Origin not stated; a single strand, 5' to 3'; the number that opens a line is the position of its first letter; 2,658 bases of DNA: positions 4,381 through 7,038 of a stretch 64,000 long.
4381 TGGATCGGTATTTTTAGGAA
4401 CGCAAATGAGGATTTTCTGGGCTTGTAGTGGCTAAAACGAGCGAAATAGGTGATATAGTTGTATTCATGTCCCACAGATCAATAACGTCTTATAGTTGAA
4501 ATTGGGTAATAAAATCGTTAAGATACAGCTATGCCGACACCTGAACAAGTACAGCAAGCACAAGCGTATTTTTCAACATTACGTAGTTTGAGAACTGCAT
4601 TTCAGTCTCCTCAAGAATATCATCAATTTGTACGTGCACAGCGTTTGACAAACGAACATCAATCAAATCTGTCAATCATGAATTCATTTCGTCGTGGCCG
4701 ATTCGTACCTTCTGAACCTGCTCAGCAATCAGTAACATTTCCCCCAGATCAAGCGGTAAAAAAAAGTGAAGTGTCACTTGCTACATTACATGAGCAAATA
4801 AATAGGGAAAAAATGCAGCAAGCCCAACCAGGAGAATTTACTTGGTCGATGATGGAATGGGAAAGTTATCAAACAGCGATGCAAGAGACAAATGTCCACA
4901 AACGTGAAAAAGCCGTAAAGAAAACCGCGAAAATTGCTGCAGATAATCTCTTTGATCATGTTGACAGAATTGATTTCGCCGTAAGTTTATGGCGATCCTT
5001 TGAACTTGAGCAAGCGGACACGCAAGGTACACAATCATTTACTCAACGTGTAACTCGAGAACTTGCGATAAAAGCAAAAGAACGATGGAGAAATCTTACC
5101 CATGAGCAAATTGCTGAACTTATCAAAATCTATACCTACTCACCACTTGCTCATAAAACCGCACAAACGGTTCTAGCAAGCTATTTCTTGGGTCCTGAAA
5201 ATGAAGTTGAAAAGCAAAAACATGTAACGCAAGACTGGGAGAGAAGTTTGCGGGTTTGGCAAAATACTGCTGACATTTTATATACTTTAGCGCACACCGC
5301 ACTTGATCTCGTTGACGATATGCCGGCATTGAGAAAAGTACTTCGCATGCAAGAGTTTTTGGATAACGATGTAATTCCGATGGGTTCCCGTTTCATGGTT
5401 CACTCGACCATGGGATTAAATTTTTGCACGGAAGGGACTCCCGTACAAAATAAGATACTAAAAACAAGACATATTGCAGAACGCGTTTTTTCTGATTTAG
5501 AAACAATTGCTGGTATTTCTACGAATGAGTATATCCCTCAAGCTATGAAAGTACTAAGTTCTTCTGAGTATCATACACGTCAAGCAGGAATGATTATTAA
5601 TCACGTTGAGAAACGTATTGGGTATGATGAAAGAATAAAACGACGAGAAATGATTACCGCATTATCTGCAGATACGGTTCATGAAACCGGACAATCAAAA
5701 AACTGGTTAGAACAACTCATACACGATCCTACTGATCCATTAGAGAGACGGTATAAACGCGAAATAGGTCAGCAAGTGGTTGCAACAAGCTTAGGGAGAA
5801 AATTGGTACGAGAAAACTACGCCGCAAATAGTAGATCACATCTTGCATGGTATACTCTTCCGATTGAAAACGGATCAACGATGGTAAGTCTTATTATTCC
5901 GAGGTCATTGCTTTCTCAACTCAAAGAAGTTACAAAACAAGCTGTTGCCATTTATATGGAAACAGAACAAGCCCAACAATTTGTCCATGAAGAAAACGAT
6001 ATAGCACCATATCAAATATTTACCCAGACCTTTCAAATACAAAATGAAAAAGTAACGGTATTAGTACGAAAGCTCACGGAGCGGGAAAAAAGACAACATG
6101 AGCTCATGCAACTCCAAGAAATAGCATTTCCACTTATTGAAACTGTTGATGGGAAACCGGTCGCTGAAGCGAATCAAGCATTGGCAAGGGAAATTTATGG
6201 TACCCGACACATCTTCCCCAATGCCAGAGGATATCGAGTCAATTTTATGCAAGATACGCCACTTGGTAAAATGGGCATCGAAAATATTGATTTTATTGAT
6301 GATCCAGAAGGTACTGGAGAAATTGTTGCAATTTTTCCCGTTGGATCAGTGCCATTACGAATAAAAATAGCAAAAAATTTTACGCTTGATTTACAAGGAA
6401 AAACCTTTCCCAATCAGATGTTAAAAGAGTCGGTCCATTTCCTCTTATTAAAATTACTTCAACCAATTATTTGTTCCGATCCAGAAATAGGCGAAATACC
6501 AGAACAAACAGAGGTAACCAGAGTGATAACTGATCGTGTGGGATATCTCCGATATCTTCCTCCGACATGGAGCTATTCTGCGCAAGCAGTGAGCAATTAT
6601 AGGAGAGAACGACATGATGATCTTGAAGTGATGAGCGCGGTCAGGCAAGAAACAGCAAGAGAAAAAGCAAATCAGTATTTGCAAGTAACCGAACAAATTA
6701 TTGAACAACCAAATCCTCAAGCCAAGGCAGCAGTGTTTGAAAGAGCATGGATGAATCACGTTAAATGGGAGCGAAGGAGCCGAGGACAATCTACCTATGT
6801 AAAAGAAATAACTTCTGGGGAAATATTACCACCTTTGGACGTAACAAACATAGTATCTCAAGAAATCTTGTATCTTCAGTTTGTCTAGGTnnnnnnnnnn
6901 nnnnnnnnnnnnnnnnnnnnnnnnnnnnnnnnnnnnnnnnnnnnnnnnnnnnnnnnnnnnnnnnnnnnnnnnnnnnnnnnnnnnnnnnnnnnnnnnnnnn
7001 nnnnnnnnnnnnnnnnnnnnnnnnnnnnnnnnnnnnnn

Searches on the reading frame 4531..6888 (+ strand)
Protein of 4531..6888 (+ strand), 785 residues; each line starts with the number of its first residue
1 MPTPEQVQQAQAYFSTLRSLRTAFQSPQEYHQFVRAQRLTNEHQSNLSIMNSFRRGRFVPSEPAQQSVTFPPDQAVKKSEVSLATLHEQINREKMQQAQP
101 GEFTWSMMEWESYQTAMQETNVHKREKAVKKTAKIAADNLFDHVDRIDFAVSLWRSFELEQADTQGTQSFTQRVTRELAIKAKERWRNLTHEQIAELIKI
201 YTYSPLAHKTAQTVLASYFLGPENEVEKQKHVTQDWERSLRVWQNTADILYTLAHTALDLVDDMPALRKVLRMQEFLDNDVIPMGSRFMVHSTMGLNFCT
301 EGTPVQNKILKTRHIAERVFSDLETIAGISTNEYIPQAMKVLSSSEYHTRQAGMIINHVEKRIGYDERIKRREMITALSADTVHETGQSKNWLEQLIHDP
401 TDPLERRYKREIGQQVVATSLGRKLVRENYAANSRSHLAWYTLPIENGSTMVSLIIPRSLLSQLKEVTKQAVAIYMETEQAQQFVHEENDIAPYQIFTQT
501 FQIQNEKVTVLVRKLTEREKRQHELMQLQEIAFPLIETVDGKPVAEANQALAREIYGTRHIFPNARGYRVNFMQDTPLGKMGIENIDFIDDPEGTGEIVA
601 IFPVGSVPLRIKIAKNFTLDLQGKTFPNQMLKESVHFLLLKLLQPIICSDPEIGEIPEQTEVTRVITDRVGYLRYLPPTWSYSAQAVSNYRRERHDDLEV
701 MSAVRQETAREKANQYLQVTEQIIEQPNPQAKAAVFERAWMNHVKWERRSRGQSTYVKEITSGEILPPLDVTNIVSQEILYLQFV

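Call 5: search_protein_families(library=pfam, proteins=[window:4531-6888:+], max_evalue=0.01)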
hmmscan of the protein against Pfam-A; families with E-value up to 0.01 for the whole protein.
window:4531-6888:+ (785 aa): 1 family
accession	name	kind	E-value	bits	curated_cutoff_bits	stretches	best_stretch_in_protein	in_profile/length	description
PF11203.13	EccE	-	0.0052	17.6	23.7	0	122-193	22-89/97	Putative type VII ESX secretion system translocon, EccE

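Call 6: search_protein_families(library=ncbifam, proteins=[window:4531-6888:+], max_evalue=0.01)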
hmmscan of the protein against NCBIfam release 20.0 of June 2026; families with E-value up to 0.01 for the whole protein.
window:4531-6888:+ (785 aa): 0 families

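Call 7: find_homologous_proteins(query=window:4531-6888:+, max_evalue=0.001)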
Query window:4531-6888:+ (785 aa): 1 proteins with E <= 0.001 among 8000 candidates.
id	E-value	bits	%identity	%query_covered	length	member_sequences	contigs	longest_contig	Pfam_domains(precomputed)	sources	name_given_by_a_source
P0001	0.0e+0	1759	100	100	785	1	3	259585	-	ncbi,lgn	-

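Call 8: search_solved_structures(query=window:4531-6888:+, max_evalue=1)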
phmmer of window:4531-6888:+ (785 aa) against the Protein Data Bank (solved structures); distinct sequences matched with E-value up to 1: 0.

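Call 10: find_encoding_contigs(protein=P0001, flank=10000, max_places=6)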
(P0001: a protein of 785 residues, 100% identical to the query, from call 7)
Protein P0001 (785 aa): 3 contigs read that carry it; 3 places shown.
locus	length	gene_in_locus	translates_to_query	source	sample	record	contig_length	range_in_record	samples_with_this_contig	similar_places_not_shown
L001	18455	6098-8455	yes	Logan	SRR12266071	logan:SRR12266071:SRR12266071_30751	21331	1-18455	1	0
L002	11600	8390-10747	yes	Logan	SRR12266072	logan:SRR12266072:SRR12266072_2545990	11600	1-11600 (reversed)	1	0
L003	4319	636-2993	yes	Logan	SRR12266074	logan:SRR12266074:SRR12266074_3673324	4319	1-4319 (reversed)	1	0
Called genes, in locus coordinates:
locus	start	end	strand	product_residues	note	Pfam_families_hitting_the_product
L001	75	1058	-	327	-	PF01522:Polysacc_deac_1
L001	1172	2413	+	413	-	PF00704:Glyco_hydro_18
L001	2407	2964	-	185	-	-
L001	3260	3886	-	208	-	-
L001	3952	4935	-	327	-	PF00296:Bac_luciferase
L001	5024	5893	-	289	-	PF00296:Bac_luciferase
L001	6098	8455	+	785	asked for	-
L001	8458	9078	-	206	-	PF01983:CofC, PF12804:NTP_transf_3 (weak)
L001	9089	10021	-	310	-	PF01933:CofD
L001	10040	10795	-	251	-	PF01996:F420_ligase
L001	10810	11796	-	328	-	PF00296:Bac_luciferase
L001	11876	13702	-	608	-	PF00989:PAS, PF13426:PAS_9 (weak), PF08448:PAS_4, PF00989:PAS (weak), PF13188:PAS_8 (weak), PF13426:PAS_9, PF00512:HisKA, PF02518:HATPase_c, +1 more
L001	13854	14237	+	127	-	-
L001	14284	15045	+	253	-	PF00535:Glycos_transf_2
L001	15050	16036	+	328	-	PF01073:3Beta_HSD, PF01370:Epimerase, PF02719:Polysacc_synt_2, PF04321:RmlD_sub_bind, PF05368:NmrA (weak), PF07993:NAD_binding_4 (faint), PF13460:NAD_binding_10 (weak), PF16363:GDP_Man_Dehyd, +1 more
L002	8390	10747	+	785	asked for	-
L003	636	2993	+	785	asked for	-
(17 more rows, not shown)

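Call 16: search_protein_families(library=phrogs, proteins=[window:4531-6888:+], max_evalue=1)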
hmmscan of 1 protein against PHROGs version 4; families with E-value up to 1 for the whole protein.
window:4531-6888:+ (785 aa): 0 families

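Call 17: search_protein_families(library=padloc, proteins=[window:4531-6888:+], max_evalue=1)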
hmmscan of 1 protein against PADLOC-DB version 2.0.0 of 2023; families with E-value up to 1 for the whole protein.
window:4531-6888:+ (785 aa): 0 families

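Call 21: search_protein_representatives(protein=window:4531-6888:+)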
Query: 785 residues. Proteins with E-value up to 0.001 (for the whole library): 86; up to 1e-10: 62; up to 1e-30: 19. The best 86 are listed.
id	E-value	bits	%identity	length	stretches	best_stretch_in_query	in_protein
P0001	0.0e+00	1759.3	100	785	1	1-785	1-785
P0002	5.5e-85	302.5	32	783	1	2-709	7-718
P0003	8.2e-45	169.7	26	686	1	103-713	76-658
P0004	2.1e-42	161.8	26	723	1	5-712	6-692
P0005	8.7e-42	159.7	27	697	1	96-712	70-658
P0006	1.0e-41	159.5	28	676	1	100-718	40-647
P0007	1.2e-40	155.9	27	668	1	92-715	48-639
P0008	2.9e-40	154.7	25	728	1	8-699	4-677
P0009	1.8e-38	148.8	26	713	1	99-702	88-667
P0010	1.2e-37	146.0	26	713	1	103-725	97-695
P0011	3.1e-37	144.7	26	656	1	103-717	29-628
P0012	8.8e-37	143.2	27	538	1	246-721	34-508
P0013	1.7e-35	139.0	30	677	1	92-713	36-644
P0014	1.8e-35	138.9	29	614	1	97-713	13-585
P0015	4.0e-35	137.7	25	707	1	75-726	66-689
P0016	7.2e-35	136.9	25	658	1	98-715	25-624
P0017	1.8e-34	135.6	27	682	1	74-718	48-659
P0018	6.4e-34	133.7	25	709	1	7-707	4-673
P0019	6.4e-33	130.4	24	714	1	105-726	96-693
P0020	1.3e-30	122.8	24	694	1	93-723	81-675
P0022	2.8e-29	118.4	23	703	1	93-718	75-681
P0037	2.5e-21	92.1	23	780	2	439-652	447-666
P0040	7.5e-21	90.5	28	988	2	495-718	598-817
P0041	3.8e-20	88.2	24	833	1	9-721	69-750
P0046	2.1e-17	79.1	23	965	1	7-706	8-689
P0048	6.5e-16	74.2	24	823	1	122-711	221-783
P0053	1.1e-13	66.8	25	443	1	62-447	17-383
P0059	2.8e-12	62.2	23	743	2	388-722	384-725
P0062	2.2e-11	59.2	26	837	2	389-661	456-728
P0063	1.4e-10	56.6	27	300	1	163-421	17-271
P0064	1.6e-10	56.4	25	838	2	390-652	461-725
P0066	2.9e-10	55.5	26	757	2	500-709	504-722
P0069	8.2e-09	50.7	33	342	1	116-225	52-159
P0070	1.5e-08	49.8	25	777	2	507-651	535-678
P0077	1.6e-06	43.2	36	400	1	121-224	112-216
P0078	2.4e-06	42.6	29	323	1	127-227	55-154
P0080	6.4e-06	41.2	28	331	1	105-226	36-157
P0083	5.9e-05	38.0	35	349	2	116-273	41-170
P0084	3.3e-04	35.5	28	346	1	120-284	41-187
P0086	9.8e-04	33.9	31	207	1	102-243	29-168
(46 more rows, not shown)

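Call 24: search_solved_structures(query=A1, max_evalue=10)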
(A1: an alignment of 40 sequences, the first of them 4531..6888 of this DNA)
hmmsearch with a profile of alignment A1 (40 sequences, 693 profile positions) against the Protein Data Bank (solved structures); distinct sequences matched with E-value up to 10: 5.
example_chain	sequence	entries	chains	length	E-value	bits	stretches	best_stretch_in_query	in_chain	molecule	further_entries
7bqs_A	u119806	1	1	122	0.12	14.1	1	40-144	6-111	Nomur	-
2p9g_A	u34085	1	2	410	1.3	10.7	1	507-549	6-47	D-3-phosphoglycerate dehydrogenase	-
2p9c_A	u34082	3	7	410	1.3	10.7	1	507-549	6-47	D-3-phosphoglycerate dehydrogenase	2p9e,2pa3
1yba_A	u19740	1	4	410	1.3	10.7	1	507-549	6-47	D-3-phosphoglycerate dehydrogenase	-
1psd_A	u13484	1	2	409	1.3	10.6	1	507-549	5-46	D-3-PHOSPHOGLYCERATE DEHYDROGENASE (PHOSPHOGLYCERATE DEHYDROGENASE)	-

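Call 25: search_protein_families(library=pfam, alignment_id=A1, max_evalue=0.01)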
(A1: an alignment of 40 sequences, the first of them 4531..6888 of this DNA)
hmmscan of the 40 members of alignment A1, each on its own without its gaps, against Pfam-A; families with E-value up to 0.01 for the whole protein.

A. member 1, window:4531-6888:+ (785 aa): 1 family
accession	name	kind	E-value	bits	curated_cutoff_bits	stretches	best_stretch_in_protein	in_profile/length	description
PF11203.13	EccE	-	0.0052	17.6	23.7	0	122-193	22-89/97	Putative type VII ESX secretion system translocon, EccE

B. families by the number of members that match (of 40 scanned): 3 families
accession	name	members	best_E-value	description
PF25053.1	DUF7791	1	0.00042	Domain of unknown function (DUF7791)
PF02637.23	GatB_Yqey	1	0.0016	GatB domain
PF11203.13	EccE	1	0.0052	Putative type VII ESX secretion system translocon, EccE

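Call 27: find_homologous_proteins(query=A1, max_evalue=0.00001)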
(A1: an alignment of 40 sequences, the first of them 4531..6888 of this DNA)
Query A1 (40 sequences) (785 aa, profile of the alignment): 1 proteins with E <= 0.00001 among 8000 candidates.
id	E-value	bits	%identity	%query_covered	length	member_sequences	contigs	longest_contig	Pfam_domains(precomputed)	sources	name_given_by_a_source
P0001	1.3e-176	607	100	100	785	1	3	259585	-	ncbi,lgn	-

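Call 29: list_cluster_members(proteins=[P0001, P0002, P0003, P0004, P0005, P0006, P0007, P0008, P0009, P0010])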
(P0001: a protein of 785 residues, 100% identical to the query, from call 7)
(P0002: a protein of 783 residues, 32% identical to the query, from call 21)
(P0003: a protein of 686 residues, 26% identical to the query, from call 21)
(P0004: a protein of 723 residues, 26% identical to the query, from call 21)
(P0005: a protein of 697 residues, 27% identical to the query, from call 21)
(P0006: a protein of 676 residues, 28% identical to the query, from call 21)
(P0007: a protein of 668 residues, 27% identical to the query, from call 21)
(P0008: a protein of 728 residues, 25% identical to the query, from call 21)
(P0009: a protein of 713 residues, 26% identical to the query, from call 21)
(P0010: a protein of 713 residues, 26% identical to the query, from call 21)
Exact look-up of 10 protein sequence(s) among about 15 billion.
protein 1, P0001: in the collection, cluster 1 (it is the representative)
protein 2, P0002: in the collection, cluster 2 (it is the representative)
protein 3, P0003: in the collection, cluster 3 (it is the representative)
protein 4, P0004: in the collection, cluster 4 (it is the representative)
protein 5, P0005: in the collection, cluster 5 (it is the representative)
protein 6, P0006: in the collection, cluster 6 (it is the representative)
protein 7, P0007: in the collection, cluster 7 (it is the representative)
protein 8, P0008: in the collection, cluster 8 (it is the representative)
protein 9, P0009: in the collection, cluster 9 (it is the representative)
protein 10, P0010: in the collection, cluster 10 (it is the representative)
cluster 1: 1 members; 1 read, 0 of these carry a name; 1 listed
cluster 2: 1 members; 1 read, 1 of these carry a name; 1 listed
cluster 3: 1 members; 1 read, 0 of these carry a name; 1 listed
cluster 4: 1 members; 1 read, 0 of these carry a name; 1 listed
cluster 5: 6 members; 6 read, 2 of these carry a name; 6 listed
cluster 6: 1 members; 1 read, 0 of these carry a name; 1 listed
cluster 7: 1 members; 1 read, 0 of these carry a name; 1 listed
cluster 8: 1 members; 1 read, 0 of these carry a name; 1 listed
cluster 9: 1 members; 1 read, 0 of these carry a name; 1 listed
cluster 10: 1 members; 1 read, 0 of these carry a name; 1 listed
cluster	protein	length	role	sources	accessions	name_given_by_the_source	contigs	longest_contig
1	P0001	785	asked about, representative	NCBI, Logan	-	-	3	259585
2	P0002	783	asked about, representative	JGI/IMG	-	hypothetical protein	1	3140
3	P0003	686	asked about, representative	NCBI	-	-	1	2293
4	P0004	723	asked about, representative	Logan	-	-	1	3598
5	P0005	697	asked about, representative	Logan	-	-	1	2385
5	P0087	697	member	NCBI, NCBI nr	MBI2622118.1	hypothetical protein HYW66_00585 [Candidatus Microgenomates bacterium] | hypothetical protein [Candidatus Microgenomates bacterium]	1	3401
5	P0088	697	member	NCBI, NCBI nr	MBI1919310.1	hypothetical protein HYS29_01865 [Candidatus Microgenomates bacterium] | hypothetical protein [Candidatus Microgenomates bacterium]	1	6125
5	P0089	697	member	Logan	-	-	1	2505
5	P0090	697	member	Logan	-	-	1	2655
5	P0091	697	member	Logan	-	-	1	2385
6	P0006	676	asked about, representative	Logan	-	-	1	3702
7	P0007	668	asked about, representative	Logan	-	-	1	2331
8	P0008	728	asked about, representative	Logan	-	-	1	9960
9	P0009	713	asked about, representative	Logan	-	-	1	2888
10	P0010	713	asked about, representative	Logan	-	-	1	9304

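Call 30: find_encoding_contigs(protein=P0008, flank=10000)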
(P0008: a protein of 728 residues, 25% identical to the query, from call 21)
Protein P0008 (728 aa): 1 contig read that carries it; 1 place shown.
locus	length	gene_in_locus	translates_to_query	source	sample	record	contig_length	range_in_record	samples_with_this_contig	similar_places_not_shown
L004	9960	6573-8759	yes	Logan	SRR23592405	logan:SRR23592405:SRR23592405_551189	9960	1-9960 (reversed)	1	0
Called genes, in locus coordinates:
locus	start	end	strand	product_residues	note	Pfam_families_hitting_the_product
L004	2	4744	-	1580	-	PF00535:Glycos_transf_2, PF13641:Glyco_tranf_2_3, PF00535:Glycos_transf_2, PF13641:Glyco_tranf_2_3, PF13632:Glyco_trans_2_3, PF13439:Glyco_transf_4, PF00534:Glycos_transf_1, PF13692:Glyco_trans_1_4, +3 more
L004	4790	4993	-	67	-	PF12728:HTH_17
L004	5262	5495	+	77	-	-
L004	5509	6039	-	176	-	PF04203:Sortase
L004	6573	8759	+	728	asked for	-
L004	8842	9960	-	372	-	?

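Call 31: find_encoding_contigs(protein=P0010, flank=10000)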
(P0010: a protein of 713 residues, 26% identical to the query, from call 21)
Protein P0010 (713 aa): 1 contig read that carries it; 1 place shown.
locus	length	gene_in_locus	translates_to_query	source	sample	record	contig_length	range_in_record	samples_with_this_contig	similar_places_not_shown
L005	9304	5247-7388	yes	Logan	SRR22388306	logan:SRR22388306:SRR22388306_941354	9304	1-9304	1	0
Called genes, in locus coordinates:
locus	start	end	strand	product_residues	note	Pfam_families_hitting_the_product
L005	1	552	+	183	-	?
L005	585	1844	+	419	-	PF00275:EPSP_synthase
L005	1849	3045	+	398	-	PF08245:Mur_ligase_M, PF02875:Mur_ligase_C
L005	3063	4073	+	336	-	PF00953:Glycos_transf_4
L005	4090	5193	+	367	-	PF01098:FTSW_RODA_SPOVE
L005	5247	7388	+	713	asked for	-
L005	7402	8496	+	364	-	PF03033:Glyco_transf_28, PF13528:Glyco_trans_1_3 (faint), PF04101:Glyco_tran_28_C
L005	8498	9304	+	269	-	?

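Call 32: find_encoding_contigs(protein=P0088, flank=10000)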
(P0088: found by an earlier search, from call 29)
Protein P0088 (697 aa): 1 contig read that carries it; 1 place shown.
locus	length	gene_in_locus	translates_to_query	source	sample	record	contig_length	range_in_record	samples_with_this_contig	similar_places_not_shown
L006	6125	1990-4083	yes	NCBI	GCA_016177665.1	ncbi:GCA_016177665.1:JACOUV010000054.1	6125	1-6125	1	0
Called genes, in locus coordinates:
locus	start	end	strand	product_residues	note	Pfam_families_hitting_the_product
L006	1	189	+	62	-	?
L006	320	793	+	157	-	PF00334:NDK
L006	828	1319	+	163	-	PF00710:Asparaginase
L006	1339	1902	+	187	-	PF00710:Asparaginase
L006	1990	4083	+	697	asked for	-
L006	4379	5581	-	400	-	PF08308:PEGA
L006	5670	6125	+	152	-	PF06723:MreB_Mbl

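Call 33: list_cluster_members(proteins=[P0011, P0013, P0014, P0015, P0016, P0017, P0018, P0019, P0020, P0022])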
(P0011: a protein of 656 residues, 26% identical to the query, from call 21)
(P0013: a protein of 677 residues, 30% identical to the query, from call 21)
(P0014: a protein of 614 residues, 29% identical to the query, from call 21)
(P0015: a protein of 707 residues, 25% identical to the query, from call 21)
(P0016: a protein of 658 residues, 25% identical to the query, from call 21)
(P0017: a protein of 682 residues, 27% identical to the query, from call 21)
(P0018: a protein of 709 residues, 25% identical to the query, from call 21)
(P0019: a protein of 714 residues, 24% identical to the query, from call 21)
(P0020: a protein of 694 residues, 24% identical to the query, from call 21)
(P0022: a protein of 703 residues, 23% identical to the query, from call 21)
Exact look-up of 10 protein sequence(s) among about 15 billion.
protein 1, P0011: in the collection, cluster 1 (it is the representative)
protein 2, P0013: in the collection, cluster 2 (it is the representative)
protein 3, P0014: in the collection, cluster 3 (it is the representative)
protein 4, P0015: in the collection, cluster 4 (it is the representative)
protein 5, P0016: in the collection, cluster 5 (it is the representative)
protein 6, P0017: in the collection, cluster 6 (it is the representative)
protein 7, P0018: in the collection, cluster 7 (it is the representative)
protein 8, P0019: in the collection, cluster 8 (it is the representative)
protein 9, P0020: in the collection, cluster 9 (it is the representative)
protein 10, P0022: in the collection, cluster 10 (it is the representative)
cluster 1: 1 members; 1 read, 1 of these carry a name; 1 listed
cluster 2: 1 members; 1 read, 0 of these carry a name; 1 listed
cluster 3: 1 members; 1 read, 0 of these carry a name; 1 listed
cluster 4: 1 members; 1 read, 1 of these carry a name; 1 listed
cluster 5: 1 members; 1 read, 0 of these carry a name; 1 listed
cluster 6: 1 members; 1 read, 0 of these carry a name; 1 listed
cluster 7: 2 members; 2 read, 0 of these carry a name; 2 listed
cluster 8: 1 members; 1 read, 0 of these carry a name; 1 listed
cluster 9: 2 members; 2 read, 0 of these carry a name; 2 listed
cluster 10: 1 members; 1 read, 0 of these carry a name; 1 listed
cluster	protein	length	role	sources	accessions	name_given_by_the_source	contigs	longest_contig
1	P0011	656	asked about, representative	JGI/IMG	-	hypothetical protein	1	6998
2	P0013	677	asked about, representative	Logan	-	-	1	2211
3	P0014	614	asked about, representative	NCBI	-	-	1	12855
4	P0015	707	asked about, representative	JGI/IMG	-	hypothetical protein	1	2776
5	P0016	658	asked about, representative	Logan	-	-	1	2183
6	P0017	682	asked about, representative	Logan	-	-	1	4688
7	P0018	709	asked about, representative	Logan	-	-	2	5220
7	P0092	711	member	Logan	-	-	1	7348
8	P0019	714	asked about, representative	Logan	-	-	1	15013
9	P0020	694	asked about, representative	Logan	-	-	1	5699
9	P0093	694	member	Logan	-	-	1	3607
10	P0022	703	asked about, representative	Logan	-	-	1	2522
